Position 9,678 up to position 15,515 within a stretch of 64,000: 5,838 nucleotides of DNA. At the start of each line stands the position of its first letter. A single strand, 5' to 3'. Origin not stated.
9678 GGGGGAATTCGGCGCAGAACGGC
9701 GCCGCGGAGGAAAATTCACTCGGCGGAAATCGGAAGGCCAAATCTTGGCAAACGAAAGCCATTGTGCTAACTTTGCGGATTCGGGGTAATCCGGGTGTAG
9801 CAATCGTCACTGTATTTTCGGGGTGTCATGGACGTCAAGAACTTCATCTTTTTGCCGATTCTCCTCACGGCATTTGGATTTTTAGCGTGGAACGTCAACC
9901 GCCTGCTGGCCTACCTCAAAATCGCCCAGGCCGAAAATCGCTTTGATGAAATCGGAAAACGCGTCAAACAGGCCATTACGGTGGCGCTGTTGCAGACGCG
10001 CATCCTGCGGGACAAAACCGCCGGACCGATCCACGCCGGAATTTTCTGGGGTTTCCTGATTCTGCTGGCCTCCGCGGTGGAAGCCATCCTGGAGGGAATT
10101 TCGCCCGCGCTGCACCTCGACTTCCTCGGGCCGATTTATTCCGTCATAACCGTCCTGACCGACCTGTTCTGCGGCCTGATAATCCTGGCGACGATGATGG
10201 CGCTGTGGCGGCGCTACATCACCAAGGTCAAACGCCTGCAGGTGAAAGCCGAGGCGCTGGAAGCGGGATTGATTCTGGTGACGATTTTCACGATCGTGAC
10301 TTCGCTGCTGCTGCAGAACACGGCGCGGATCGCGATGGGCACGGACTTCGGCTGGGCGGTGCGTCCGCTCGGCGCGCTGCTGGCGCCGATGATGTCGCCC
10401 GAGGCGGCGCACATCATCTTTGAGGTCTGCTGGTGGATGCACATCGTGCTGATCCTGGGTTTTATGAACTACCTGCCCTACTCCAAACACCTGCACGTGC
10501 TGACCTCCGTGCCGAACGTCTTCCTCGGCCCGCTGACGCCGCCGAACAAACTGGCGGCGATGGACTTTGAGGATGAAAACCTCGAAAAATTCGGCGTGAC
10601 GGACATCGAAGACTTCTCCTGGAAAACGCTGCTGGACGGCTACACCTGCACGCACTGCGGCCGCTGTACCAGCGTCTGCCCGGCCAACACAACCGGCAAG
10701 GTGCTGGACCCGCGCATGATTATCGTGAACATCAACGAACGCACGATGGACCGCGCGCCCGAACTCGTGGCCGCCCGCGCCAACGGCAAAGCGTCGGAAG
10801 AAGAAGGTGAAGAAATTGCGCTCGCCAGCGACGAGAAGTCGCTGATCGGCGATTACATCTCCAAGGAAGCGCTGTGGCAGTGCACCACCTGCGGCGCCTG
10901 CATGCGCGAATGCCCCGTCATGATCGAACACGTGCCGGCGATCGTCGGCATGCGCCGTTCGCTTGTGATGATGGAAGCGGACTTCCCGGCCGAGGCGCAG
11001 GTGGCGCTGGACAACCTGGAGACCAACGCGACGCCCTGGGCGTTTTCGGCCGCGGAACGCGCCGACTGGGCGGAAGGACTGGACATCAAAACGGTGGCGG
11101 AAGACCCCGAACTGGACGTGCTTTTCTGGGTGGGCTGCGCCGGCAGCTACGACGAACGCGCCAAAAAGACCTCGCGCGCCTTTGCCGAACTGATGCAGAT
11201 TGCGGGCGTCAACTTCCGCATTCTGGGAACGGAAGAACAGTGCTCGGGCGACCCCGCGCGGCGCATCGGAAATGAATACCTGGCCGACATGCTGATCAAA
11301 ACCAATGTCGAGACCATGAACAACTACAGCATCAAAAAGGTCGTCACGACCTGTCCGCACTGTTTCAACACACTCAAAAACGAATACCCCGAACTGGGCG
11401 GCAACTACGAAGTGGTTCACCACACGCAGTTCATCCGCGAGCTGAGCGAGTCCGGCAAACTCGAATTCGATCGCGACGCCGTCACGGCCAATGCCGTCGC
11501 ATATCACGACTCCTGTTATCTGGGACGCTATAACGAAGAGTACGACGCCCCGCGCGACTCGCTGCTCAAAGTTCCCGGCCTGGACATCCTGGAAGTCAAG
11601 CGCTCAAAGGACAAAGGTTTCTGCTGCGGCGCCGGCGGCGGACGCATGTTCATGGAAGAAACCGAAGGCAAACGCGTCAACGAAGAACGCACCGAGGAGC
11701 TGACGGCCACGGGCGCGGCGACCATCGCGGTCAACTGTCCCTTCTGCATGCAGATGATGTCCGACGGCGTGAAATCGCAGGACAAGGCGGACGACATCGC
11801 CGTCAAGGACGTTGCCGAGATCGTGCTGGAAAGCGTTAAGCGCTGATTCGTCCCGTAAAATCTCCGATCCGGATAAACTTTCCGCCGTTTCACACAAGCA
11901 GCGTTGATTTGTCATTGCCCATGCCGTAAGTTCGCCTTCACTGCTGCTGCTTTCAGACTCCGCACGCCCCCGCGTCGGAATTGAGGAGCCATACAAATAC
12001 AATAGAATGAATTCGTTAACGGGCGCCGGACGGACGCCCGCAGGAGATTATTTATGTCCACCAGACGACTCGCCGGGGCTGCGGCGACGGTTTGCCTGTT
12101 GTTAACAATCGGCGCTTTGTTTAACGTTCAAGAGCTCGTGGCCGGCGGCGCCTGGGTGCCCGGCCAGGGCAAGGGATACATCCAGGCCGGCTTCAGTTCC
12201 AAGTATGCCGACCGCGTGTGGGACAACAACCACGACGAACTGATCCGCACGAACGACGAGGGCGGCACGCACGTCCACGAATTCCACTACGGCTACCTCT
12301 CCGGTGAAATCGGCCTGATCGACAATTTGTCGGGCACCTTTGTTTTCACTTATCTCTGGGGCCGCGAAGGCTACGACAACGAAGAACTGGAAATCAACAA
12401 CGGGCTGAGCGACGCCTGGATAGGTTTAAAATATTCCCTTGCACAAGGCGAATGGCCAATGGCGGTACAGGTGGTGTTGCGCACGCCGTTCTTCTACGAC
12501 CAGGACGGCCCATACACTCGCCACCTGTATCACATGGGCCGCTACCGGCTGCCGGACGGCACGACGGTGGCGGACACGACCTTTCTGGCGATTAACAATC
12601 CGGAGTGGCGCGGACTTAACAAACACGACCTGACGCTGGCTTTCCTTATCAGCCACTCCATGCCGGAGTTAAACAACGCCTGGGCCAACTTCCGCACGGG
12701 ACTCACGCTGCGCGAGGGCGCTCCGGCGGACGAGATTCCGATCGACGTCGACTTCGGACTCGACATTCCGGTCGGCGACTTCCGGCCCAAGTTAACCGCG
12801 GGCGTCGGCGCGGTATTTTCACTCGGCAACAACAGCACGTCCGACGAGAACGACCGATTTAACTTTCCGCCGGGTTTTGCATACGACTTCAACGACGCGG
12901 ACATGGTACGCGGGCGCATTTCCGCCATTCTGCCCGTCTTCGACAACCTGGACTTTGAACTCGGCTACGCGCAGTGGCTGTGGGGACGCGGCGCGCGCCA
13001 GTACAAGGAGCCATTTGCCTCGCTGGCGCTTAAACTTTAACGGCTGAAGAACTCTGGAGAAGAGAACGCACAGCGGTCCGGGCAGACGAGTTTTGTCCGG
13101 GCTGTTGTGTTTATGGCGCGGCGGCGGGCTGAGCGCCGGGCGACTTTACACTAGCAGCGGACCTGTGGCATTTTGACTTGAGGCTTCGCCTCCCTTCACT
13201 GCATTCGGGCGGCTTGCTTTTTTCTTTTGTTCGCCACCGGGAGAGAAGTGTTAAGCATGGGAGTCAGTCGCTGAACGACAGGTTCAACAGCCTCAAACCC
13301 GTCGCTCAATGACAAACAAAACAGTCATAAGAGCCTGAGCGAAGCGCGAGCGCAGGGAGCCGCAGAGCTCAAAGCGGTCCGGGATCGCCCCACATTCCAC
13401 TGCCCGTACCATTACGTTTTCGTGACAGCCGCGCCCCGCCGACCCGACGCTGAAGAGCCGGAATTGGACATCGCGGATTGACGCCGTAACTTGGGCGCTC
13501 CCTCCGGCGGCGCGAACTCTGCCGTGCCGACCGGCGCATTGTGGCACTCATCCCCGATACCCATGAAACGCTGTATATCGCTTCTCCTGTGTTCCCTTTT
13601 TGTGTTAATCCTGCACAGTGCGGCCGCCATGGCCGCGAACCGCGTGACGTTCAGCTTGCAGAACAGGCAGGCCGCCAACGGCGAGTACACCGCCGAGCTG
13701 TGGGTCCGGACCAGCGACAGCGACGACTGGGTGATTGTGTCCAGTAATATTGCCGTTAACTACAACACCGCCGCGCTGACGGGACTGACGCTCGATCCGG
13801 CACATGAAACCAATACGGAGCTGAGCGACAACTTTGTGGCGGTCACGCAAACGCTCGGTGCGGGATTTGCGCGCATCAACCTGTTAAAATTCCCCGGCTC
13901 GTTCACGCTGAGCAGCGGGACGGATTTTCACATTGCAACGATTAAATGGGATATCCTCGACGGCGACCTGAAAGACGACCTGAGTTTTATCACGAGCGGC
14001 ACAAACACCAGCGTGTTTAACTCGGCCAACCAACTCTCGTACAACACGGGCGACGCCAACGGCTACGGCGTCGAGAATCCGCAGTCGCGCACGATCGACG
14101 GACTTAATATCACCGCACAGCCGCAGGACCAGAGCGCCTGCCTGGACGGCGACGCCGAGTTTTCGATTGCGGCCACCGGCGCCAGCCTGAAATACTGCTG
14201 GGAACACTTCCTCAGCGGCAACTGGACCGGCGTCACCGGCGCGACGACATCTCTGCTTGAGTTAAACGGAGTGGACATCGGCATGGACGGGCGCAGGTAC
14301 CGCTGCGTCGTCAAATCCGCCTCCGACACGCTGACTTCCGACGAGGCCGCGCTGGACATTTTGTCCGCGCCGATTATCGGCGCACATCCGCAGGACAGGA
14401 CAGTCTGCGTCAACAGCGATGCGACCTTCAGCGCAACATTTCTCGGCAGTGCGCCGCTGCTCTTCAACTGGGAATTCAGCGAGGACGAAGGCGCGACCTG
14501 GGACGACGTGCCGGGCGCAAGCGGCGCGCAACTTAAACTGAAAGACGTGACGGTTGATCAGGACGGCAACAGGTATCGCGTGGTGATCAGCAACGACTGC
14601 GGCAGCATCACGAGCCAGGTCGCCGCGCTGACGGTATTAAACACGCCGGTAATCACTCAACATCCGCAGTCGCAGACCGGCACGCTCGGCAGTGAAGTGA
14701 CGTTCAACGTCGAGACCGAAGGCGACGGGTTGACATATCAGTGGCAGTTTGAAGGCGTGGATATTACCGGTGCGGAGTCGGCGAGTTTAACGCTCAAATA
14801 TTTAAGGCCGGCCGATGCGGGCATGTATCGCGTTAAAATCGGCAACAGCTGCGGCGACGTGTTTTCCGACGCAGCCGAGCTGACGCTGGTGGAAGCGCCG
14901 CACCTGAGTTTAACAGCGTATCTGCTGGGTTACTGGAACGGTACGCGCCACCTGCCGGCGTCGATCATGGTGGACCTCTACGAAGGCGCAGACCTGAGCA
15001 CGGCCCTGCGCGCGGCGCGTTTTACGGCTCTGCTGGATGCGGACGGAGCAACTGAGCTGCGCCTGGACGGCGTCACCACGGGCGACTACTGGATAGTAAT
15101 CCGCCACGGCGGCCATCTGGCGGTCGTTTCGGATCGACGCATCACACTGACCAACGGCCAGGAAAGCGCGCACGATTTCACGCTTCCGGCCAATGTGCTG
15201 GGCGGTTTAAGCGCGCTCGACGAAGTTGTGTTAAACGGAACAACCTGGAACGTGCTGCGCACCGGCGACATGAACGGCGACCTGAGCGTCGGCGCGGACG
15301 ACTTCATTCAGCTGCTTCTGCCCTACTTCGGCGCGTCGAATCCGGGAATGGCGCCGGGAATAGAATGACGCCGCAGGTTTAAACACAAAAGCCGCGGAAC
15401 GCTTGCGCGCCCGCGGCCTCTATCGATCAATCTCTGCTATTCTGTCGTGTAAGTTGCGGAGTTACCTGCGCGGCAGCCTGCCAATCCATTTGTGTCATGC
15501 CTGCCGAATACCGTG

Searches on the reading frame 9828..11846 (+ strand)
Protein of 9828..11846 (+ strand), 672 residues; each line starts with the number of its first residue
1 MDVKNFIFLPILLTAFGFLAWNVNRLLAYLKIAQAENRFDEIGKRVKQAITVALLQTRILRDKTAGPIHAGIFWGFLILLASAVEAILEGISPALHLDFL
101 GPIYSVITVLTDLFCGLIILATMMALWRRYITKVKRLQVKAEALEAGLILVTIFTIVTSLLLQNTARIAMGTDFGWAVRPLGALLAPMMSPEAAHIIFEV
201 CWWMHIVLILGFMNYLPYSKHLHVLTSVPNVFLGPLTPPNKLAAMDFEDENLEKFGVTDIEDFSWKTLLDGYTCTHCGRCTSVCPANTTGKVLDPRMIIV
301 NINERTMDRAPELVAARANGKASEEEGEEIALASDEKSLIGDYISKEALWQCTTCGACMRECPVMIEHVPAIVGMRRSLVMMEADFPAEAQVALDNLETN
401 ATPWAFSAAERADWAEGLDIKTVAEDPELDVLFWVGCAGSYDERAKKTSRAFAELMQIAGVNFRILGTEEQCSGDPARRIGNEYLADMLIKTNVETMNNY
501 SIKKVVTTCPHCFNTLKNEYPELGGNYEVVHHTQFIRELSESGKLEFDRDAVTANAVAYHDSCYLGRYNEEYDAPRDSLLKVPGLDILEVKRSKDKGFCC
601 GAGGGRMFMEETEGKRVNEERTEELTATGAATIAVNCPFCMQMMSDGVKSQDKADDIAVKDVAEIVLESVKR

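Call 15: search_protein_families(library=pfam, proteins=[window:9828-11846:+], max_evalue=0.001)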
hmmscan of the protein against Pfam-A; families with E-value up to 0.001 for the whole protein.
window:9828-11846:+ (672 aa): 9 families
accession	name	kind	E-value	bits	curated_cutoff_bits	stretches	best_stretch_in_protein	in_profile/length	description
PF02754.22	CCG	-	6.4e-35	119.6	20.6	2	557-644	1-84/85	Cysteine-rich domain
PF13187.11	Fer4_9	-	2.2e-10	40.9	27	1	274-364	2-49/52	4Fe-4S dicluster domain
PF13183.11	Fer4_8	-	1.9e-08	35.1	27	1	273-365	4-67/68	4Fe-4S dicluster domain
PF13237.11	Fer4_10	-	7.7e-08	32.6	25.5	1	269-363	4-53/53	4Fe-4S dicluster domain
PF12797.12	Fer4_2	-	3.2e-07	30.3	24.5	1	265-286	1-22/22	4Fe-4S binding domain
PF00037.32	Fer4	-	1.2e-05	25.3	21.1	0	273-287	7-21/24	4Fe-4S binding domain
PF12838.12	Fer4_7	-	8e-05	23.5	27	0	273-364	1-50/52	4Fe-4S dicluster domain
PF14697.11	Fer4_21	-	0.00035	21.1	35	0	273-286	40-53/59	4Fe-4S dicluster domain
PF13484.11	Fer4_16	-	0.0004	21.5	30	0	273-364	1-65/66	4Fe-4S double cluster binding domain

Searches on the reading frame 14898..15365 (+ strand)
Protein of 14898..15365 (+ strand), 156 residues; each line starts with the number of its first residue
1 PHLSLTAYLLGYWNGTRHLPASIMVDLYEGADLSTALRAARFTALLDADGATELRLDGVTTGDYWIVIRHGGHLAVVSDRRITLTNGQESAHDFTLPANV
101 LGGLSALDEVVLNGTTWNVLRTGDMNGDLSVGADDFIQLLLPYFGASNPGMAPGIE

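Call 9: search_protein_families(library=pfam, proteins=[window:14898-15365:+], max_evalue=10)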
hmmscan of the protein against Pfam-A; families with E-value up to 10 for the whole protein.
seq(156 aa): 1 family
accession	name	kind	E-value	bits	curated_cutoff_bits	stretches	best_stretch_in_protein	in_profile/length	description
PF13620.12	CarboxypepD_reg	-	0.0061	17.3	32.3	1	55-96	41-81/82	Carboxypeptidase regulatory-like domain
